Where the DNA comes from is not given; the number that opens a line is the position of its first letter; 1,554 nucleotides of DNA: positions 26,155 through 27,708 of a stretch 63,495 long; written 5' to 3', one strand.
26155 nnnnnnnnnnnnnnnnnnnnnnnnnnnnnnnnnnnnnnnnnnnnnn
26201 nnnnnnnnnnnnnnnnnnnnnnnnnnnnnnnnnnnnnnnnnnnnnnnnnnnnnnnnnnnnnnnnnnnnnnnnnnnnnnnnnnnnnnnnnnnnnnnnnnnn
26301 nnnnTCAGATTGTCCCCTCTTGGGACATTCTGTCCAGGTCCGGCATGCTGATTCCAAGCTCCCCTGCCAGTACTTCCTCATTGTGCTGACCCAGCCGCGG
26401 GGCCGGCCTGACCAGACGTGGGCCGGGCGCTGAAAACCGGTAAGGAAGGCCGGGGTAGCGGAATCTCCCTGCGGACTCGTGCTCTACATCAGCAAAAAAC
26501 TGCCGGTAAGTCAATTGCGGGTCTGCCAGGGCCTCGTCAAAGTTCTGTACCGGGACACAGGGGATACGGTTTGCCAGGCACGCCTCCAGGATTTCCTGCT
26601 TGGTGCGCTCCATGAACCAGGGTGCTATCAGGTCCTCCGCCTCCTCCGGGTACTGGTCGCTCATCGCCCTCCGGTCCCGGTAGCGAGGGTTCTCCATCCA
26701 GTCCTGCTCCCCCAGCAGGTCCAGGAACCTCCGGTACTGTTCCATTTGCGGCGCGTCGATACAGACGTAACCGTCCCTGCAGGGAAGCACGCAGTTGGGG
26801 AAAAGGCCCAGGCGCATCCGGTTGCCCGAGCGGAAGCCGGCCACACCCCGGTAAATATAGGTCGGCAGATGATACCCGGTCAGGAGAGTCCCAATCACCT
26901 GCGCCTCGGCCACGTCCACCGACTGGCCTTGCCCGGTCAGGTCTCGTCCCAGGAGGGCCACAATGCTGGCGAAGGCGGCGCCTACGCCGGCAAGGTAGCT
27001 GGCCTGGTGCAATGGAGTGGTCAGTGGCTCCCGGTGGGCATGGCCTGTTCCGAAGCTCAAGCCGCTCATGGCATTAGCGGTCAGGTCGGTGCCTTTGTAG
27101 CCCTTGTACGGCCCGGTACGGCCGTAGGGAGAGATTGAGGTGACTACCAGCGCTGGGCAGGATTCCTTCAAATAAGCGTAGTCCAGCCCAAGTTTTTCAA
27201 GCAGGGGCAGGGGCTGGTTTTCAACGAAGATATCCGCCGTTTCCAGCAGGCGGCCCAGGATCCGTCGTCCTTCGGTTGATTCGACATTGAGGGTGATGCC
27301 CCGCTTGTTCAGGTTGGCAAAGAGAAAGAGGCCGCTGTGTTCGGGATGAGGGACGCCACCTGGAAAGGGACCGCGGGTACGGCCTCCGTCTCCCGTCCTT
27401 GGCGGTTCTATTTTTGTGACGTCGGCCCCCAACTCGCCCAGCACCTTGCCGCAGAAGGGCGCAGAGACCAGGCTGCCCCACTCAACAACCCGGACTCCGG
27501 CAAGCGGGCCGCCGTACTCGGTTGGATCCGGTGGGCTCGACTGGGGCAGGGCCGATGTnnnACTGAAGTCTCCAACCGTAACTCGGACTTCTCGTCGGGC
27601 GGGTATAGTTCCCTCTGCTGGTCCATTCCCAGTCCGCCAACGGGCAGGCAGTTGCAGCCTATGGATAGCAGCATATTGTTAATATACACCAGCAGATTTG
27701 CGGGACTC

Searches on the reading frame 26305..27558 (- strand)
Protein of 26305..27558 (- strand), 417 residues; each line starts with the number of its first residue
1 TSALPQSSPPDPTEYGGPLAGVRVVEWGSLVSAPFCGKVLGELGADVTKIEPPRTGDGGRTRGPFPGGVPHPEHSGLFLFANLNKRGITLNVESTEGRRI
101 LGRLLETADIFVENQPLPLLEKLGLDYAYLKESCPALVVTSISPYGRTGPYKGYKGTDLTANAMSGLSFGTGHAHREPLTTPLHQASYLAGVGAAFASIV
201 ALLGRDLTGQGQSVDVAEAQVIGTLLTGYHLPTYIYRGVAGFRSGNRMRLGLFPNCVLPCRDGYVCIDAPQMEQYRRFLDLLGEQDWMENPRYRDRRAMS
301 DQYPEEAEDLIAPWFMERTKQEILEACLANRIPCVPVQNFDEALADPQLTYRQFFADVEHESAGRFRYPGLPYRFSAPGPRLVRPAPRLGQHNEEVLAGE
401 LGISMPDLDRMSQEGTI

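Call 33: search_protein_families(library=pfam, proteins=[window:26305-27558:-], max_evalue=0.001)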
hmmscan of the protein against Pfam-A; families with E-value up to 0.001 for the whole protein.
window:26305-27558:- (417 aa): 1 family
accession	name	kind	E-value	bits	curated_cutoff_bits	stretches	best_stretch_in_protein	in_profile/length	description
PF02515.22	CoA_transf_3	-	1.9e-92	310.6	23.3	1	19-393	1-366/366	CoA-transferase family III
